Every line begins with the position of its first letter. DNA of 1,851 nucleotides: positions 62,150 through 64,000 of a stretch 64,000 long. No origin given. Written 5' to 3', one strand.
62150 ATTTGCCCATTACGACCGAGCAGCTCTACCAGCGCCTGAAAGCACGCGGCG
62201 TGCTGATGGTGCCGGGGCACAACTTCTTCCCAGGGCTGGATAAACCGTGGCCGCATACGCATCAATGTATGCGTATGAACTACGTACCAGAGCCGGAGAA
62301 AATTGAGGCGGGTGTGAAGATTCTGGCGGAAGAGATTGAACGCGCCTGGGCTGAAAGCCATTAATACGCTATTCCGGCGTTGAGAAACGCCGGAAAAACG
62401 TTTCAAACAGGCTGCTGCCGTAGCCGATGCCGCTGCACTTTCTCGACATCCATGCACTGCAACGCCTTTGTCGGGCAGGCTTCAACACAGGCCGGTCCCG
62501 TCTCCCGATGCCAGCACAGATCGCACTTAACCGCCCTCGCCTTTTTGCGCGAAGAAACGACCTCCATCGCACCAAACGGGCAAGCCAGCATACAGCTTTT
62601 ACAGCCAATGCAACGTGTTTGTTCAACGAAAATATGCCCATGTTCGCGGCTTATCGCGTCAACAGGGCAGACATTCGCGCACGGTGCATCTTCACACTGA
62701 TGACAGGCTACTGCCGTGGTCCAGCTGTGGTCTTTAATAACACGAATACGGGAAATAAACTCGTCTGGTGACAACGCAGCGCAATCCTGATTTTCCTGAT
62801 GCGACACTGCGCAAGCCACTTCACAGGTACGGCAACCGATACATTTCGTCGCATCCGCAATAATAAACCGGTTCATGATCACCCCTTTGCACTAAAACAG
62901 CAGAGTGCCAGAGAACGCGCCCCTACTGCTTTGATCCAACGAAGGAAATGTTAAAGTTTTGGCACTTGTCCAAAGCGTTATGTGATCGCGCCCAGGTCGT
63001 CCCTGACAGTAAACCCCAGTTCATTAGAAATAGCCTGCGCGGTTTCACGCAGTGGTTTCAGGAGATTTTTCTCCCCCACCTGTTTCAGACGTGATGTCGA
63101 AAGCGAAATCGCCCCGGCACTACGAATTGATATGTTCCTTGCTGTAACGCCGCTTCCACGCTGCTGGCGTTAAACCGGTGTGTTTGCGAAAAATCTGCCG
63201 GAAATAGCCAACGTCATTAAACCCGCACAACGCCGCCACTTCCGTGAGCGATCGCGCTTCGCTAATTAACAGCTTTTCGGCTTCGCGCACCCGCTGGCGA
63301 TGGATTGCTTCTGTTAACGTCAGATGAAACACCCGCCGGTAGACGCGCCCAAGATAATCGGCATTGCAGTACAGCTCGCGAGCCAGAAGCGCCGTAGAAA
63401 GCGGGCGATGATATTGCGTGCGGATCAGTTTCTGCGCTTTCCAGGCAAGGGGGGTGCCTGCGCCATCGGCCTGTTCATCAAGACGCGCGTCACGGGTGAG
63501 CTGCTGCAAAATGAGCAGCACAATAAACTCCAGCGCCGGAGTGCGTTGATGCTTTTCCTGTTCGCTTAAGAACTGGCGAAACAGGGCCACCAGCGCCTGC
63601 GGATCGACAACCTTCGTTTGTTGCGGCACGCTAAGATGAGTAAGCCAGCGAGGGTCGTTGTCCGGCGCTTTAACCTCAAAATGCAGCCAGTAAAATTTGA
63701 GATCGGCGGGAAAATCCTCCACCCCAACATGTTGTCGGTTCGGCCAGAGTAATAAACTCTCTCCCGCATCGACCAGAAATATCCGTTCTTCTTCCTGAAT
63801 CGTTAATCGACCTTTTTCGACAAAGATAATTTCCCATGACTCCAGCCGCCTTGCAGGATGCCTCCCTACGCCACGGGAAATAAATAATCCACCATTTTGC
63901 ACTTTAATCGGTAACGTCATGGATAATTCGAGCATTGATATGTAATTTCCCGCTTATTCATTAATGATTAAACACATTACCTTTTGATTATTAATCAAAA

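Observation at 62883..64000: AraC-family regulator and AT-rich region at the right edge where the IclR-type yiaJ was expected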

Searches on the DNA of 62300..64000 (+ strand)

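Call 3: search_dna_similar(query=window:62300-64000:+, collection=ecoli_genomes, mode=near, max_rows=30, rows=spread)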
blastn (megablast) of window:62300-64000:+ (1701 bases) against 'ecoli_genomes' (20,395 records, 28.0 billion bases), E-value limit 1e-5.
Records with a match: 5424; places in all: 9787; records where one place covers at least 80% of the query: 426.
Genomes with a match: 5424 of 5426; with a place that covers at least 80% of the query: 426. Places per genome that has any: lowest 1, median 2, highest 3. On chromosomes: 9787 places; on plasmids: 0.
Best place of each record, by identity: >=99% 382; 95-99% 5040; 90-95% 2.
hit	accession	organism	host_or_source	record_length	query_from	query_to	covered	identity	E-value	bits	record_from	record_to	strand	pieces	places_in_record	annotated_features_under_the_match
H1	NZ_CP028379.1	Escherichia coli O145 str. RM9872 strain RM9872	Bos taurus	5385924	1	1701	100%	100.0%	0e+0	3142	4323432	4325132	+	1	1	AraC family transcriptional regulator | ysaA: 4Fe-4S binding protein | IclR family transcriptional regulator | avtA: valine--pyruvate transaminase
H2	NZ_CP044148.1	Escherichia coli O157 strain AR-0427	missing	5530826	70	1701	96%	99.3%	0e+0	2953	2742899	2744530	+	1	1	AraC family transcriptional regulator | ysaA: 4Fe-4S binding protein | IclR family transcriptional regulator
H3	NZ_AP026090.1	Escherichia coli strain 26_141088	Homo sapiens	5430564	70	1701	96%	99.3%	0e+0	2948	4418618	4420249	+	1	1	AraC family transcriptional regulator | ysaA: 4Fe-4S binding protein | IclR family transcriptional regulator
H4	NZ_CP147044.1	Escherichia coli strain 20A24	municipal wastewater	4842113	809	1701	52%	98.4%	0e+0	1572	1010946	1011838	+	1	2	AraC family transcriptional regulator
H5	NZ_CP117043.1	Escherichia coli strain B-RalR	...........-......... strain obtained ...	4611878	809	1701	52%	98.3%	0e+0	1567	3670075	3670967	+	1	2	AraC family transcriptional regulator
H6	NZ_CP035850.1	Escherichia coli strain TW10590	Homo sapiens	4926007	809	1701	52%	98.0%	0e+0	1550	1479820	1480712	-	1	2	AraC family transcriptional regulator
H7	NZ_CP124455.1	Escherichia coli strain AVS0193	environmental: river near WWTP effluent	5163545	809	1701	52%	97.4%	0e+0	1522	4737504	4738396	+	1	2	AraC family transcriptional regulator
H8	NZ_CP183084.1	Escherichia coli strain 439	Homo sapiens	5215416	809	1701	52%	97.4%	0e+0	1522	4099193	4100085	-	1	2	AraC family transcriptional regulator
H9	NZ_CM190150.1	Escherichia coli strain 21319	Homo sapiens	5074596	809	1701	52%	97.4%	0e+0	1522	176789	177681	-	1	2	AraC family transcriptional regulator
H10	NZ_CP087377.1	Escherichia coli strain RIVM_C019217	Homo sapiens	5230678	809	1701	52%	97.0%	0e+0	1500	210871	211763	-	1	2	AraC family transcriptional regulator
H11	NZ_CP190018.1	Escherichia coli strain EC17CM6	chicken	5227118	812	1701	52%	97.2%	0e+0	1506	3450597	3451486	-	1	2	AraC family transcriptional regulator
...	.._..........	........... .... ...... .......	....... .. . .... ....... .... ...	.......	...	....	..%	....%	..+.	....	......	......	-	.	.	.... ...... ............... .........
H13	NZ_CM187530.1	Escherichia coli strain capsule spontaneous mutant 23a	lab isolate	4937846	812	1701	52%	96.7%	0e+0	1483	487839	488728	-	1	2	AraC family transcriptional regulator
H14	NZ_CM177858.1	Escherichia coli strain UPEC957C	canine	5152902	1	819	48%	97.2%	0e+0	1380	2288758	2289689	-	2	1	ysaA: 4Fe-4S binding protein | yiaJ: IclR family transcriptional regulator YiaJ | avtA: valine--pyruvate transaminase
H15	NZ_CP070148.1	Escherichia coli strain FDAARGOS_1297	Homo sapiens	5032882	1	819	48%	96.2%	0e+0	1335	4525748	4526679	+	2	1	ysaA: 4Fe-4S binding protein | yiaJ: IclR family transcriptional regulator YiaJ | avtA: valine--pyruvate transaminase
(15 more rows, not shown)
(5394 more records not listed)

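Call 6: get_annotated_region(hit=H1, flank=15000)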
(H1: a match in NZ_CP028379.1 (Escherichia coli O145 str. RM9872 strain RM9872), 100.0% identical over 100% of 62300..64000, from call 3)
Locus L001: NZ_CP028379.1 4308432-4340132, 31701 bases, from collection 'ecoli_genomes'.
description: Escherichia coli O145 str. RM9872 chromosome, complete genome
organism: Escherichia coli O145 str. RM9872 strain RM9872 (NCBI taxid 1055544)
replicon: chromosome; assembly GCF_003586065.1
host: Bos taurus; source: feces; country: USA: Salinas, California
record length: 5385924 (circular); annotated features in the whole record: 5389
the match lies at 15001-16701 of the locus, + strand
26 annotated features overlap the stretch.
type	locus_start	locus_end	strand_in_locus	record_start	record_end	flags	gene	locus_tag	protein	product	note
CDS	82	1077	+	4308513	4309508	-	wecH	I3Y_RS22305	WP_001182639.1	O-acetyltransferase WecH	-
CDS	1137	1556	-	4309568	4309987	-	yiaA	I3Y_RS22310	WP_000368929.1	inner membrane protein YiaA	-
CDS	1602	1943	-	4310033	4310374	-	yiaB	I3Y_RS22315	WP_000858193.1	inner membrane protein YiaB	-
CDS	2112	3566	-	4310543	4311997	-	xylB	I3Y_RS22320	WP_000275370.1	xylulokinase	-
CDS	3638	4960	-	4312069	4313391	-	xylA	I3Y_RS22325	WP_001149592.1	xylose isomerase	-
CDS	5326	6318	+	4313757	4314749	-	xylF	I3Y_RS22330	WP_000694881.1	D-xylose ABC transporter substrate-binding protein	-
CDS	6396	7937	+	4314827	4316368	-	xylG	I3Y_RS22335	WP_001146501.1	D-xylose ABC transporter ATP-binding protein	-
CDS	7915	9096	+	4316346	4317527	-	xylH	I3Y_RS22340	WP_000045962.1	xylose ABC transporter permease XylH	-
CDS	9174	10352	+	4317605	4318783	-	xylR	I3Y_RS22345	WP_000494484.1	D-xylose utilization transcriptional activator XylR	D-xylose enhances binding of XylR to the xyl promoter and activates transcription.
CDS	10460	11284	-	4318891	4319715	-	bax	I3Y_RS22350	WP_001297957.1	protein bax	-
CDS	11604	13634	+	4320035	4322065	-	malS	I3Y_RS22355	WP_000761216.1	alpha-amylase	-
CDS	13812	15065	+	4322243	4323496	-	avtA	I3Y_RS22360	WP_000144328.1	valine--pyruvate transaminase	-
CDS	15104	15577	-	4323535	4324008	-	ysaA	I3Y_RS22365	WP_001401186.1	4Fe-4S binding protein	-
CDS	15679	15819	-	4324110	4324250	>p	-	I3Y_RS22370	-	IclR family transcriptional regulator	incomplete; partial in the middle of a contig; missing N-terminus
CDS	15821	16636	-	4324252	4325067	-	-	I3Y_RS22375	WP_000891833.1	AraC family transcriptional regulator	-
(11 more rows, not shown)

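Call 7: get_annotated_region(hit=H5, flank=12000)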
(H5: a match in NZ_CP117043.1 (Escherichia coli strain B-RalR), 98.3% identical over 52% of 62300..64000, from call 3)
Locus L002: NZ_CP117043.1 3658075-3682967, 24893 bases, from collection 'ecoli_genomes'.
description: Escherichia coli strain B-RalR chromosome, complete genome
organism: Escherichia coli strain B-RalR (NCBI taxid 562)
replicon: chromosome; assembly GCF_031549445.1
host: -; source: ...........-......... strain obtained from the original strain Escherichia coli B; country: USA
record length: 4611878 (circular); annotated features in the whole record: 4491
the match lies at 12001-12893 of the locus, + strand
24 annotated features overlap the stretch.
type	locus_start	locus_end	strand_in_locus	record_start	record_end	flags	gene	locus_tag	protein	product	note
CDS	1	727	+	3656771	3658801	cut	malS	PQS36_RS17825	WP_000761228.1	alpha-amylase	-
CDS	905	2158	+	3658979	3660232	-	avtA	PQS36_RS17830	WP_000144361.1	valine--pyruvate transaminase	-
CDS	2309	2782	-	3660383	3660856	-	ysaA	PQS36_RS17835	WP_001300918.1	4Fe-4S dicluster domain-containing protein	-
CDS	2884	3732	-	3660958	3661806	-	yiaJ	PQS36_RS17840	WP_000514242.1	IclR family transcriptional regulator YiaJ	-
CDS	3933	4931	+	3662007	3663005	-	yiaK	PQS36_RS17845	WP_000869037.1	3-dehydro-L-gulonate 2-dehydrogenase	-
CDS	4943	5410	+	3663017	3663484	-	yiaL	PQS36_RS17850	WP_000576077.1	NanQ anomerase/TabA/YiaL family protein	-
CDS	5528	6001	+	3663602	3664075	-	yiaM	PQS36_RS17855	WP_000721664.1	2,3-diketo-L-gulonate TRAP transporter small permease YiaM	-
CDS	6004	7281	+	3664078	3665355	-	yiaN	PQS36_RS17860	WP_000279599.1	2,3-diketo-L-gulonate TRAP transporter large permease YiaN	-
CDS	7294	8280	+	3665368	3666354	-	yiaO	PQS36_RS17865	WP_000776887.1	2,3-diketo-L-gulonate TRAP transporter substrate-binding protein YiaO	-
CDS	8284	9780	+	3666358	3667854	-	lyxK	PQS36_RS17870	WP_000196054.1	L-xylulokinase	-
CDS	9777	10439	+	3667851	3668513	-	ulaD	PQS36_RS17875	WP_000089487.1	3-keto-L-gulonate-6-phosphate decarboxylase UlaD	-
CDS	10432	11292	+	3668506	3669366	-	sgbU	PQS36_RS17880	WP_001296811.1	L-ribulose-5-phosphate 3-epimerase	-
CDS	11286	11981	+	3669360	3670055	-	araD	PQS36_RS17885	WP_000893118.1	L-ribulose-5-phosphate 4-epimerase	-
CDS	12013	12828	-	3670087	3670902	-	-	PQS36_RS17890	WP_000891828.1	AraC family transcriptional regulator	-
CDS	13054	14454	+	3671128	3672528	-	-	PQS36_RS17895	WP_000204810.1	MFS transporter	-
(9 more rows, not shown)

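Call 12: search_dna_similar(query=window:63230-63935:+, collection=ecoli_genomes, mode=near, max_rows=20, rows=spread)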
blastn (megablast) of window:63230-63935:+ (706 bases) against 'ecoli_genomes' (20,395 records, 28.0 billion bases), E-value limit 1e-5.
Records with a match: 2320; places in all: 2320; records where one place covers at least 80% of the query: 2319.
Genomes with a match: 2320 of 5426; with a place that covers at least 80% of the query: 2319. Places per genome that has any: lowest 1, median 1, highest 1. On chromosomes: 2320 places; on plasmids: 0.
Best place of each record, by identity: >=99% 415; 95-99% 1904; 80-90% 1.
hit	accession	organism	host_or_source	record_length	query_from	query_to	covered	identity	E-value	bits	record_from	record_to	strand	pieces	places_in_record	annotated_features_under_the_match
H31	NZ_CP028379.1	Escherichia coli O145 str. RM9872 strain RM9872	Bos taurus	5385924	1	706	100%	100.0%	0e+0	1304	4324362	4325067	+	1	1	AraC family transcriptional regulator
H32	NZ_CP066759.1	Escherichia coli O157:H7 strain ECP19-198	missing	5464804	1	706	100%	99.6%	0e+0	1288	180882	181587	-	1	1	AraC family transcriptional regulator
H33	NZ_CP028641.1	Escherichia coli strain 132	cattle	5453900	1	706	100%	99.6%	0e+0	1288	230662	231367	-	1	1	AraC family transcriptional regulator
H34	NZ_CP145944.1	Escherichia coli PA2 strain PA2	-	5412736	1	706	100%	99.6%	0e+0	1288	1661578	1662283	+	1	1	AraC family transcriptional regulator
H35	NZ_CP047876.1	Escherichia coli strain LD22-1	feces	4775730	1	706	100%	98.2%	0e+0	1232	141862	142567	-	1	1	AraC family transcriptional regulator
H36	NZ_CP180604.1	Escherichia coli strain PS2Canimalfeces3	Cat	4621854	1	706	100%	98.2%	0e+0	1232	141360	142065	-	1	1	AraC family transcriptional regulator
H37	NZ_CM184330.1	Escherichia coli strain ES8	Aquarana catesbeiana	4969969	1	706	100%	98.2%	0e+0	1232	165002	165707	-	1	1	AraC family transcriptional regulator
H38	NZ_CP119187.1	Escherichia coli strain PA11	missing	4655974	1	706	100%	98.0%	0e+0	1227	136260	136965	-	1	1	AraC family transcriptional regulator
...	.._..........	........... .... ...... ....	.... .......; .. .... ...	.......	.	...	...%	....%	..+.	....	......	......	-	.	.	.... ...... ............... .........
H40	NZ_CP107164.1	Escherichia coli strain R9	human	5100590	1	706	100%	97.0%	0e+0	1188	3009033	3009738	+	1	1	AraC family transcriptional regulator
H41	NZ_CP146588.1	Escherichia coli strain A1.S1.126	Homo sapiens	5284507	1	706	100%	97.0%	0e+0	1188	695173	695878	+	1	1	AraC family transcriptional regulator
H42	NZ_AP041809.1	Escherichia coli O166:H15 strain JNE21-003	Homo sapiens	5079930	1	706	100%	97.0%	0e+0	1188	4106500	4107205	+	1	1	AraC family transcriptional regulator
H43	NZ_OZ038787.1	Escherichia coli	-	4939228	1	706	100%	97.0%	0e+0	1188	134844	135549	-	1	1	AraC family transcriptional regulator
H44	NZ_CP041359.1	Escherichia coli strain U1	missing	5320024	1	706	100%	96.9%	0e+0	1182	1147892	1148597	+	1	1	AraC family transcriptional regulator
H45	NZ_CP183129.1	Escherichia coli strain 755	Homo sapiens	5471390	1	706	100%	96.9%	0e+0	1182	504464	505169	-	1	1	AraC family transcriptional regulator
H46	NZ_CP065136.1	Escherichia coli strain EE72d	Bos taurus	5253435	1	706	100%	96.7%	0e+0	1177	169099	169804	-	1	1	AraC family transcriptional regulator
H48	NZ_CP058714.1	Escherichia coli strain M172-1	Manis javanica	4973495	1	706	100%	96.5%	0e+0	1166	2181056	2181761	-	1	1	AraC family transcriptional regulator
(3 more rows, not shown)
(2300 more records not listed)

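Call 13: search_dna_similar(query=window:63019-63218:+, collection=ecoli_genomes, mode=near, max_rows=60, rows=spread)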
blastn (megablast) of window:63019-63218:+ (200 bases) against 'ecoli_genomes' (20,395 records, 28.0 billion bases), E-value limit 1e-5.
Records with a match: 5423; places in all: 9776; records where one place covers at least 80% of the query: 426.
Genomes with a match: 5423 of 5426; with a place that covers at least 80% of the query: 426. Places per genome that has any: lowest 1, median 2, highest 3. On chromosomes: 9776 places; on plasmids: 0.
Best place of each record, by identity: >=99% 1287; 95-99% 4132; 90-95% 4.
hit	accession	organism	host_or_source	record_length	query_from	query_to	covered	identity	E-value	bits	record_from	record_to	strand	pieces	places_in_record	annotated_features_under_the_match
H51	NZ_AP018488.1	Escherichia coli O157:H7 strain PV15-279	Homo sapiens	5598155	1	200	100%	100.0%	1e-99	370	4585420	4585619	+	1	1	IclR family transcriptional regulator | AraC family transcriptional regulator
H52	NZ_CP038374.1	Escherichia coli O157:H7 strain F3113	beef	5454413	1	200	100%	100.0%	1e-99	370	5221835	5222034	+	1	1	IclR family transcriptional regulator | AraC family transcriptional regulator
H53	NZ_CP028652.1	Escherichia coli strain 123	cattle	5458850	1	200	100%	100.0%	1e-99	370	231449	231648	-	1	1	IclR family transcriptional regulator | AraC family transcriptional regulator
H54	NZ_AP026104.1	Escherichia coli strain CEC96047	Homo sapiens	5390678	1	200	100%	100.0%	1e-99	370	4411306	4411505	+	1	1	IclR family transcriptional regulator | AraC family transcriptional regulator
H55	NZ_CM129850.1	Escherichia coli strain TB06051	fresh water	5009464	1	200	100%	99.0%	3e-96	359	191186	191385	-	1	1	IclR family transcriptional regulator C-terminal domain-containing ... | AraC family transcriptional regulator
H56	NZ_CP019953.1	Escherichia coli M8 strain M8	Mus musculus C57Bl/6J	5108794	90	200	56%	99.1%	2e-48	200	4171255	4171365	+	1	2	AraC family transcriptional regulator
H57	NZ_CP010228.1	Escherichia coli strain S3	not applicable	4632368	90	200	56%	99.1%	2e-48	200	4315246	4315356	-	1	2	AraC family transcriptional regulator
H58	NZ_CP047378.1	Escherichia coli strain CAU16175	swine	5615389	90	200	56%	99.1%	2e-48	200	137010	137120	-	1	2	AraC family transcriptional regulator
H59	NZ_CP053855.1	Escherichia coli strain 258E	duck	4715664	90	200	56%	99.1%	2e-48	200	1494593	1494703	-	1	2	AraC family transcriptional regulator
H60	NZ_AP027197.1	Escherichia coli strain 02E060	Homo sapiens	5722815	90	200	56%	99.1%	2e-48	200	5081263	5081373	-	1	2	AraC family transcriptional regulator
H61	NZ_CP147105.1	Escherichia coli strain KKa014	river water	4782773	90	200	56%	99.1%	2e-48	200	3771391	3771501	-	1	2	AraC family transcriptional regulator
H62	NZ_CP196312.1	Escherichia coli strain ECE228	Homo sapiens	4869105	90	200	56%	99.1%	2e-48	200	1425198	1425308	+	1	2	AraC family transcriptional regulator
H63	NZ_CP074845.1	Escherichia coli strain 7_12_30A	bovine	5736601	90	200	56%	99.1%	2e-48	200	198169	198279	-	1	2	AraC family transcriptional regulator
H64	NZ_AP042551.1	Escherichia coli strain OkiPb01691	bovine feces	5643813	90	200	56%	99.1%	2e-48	200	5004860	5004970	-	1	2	AraC family transcriptional regulator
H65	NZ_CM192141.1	Escherichia coli strain Ec-U9-1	Homo sapiens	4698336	90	200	56%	99.1%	2e-48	200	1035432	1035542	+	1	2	AraC family transcriptional regulator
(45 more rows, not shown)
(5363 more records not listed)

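Call 21: search_dna_similar(query=window:63094-63143:+, collection=ecoli_genomes, mode=near, max_rows=60, rows=spread)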
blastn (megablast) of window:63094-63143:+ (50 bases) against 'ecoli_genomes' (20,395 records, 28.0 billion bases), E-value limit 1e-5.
Records with a match: 4760; places in all: 4761; records where one place covers at least 80% of the query: 426.
Genomes with a match: 4760 of 5426; with a place that covers at least 80% of the query: 426. Places per genome that has any: lowest 1, median 1, highest 2. On chromosomes: 4761 places; on plasmids: 0.
Best place of each record, by identity: >=99% 4446; 95-99% 313; 90-95% 1.
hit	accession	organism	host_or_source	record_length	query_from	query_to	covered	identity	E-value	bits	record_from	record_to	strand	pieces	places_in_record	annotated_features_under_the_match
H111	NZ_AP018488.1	Escherichia coli O157:H7 strain PV15-279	Homo sapiens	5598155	1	50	100%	100.0%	5e-17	94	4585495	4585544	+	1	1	IclR family transcriptional regulator | AraC family transcriptional regulator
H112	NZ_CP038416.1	Escherichia coli O157:H7 strain 3-5-1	cattle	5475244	1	50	100%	100.0%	5e-17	94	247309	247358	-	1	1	IclR family transcriptional regulator | AraC family transcriptional regulator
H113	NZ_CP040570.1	Escherichia coli O157:H7 strain ECP17-1298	Homo sapiens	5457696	1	50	100%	100.0%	5e-17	94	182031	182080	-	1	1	IclR family transcriptional regulator | AraC family transcriptional regulator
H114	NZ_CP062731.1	Escherichia coli O157:H7 strain Z1768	Bovine Faeces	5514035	1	50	100%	100.0%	5e-17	94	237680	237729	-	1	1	IclR family transcriptional regulator | AraC family transcriptional regulator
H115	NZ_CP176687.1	Escherichia coli O157:H7 strain GTVSS-023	laboratory control strain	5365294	1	50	100%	100.0%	5e-17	94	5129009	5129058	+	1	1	IclR family transcriptional regulator | AraC family transcriptional regulator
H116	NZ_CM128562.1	Escherichia coli strain 2824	chicken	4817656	1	50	100%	96.0%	1e-13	82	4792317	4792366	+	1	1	IclR family transcriptional regulator C-terminal domain-containing ... | AraC family transcriptional regulator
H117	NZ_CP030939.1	Escherichia coli strain AMSHJX01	Giant panda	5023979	15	50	72%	100.0%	3e-9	68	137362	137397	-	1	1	AraC family transcriptional regulator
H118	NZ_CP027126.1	Escherichia coli strain AR_0374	missing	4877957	15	50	72%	100.0%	3e-9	68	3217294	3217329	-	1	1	AraC family transcriptional regulator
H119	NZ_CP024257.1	Escherichia coli O25:H16 strain F5505-C1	missing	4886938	15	50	72%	100.0%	3e-9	68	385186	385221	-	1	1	AraC family transcriptional regulator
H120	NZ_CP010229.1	Escherichia coli strain S10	not applicable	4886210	15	50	72%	100.0%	3e-9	68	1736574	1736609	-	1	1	AraC family transcriptional regulator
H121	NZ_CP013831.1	Escherichia coli strain CD306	cat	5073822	15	50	72%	100.0%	3e-9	68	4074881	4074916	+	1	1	AraC family transcriptional regulator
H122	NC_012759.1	Escherichia coli BW2952 strain K-12 substr. BW2952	-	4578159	15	50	72%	100.0%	3e-9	68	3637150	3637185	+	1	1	AraC family transcriptional regulator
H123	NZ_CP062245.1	Escherichia coli strain AML003_ev01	not applicable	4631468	15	50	72%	100.0%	3e-9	68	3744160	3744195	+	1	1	AraC family transcriptional regulator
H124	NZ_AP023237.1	Escherichia coli strain F070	-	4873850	15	50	72%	100.0%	3e-9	68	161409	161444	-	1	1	AraC family transcriptional regulator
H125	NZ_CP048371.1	Escherichia coli strain 163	environment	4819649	15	50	72%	100.0%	3e-9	68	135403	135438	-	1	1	AraC family transcriptional regulator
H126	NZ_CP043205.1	Escherichia coli O16:H48 strain PG20180054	mouse gut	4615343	15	50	72%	100.0%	3e-9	68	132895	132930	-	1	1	AraC family transcriptional regulator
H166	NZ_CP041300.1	Escherichia coli O1:H42 strain CLSC36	Homo sapiens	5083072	18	50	66%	100.0%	1e-7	62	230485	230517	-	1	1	AraC family transcriptional regulator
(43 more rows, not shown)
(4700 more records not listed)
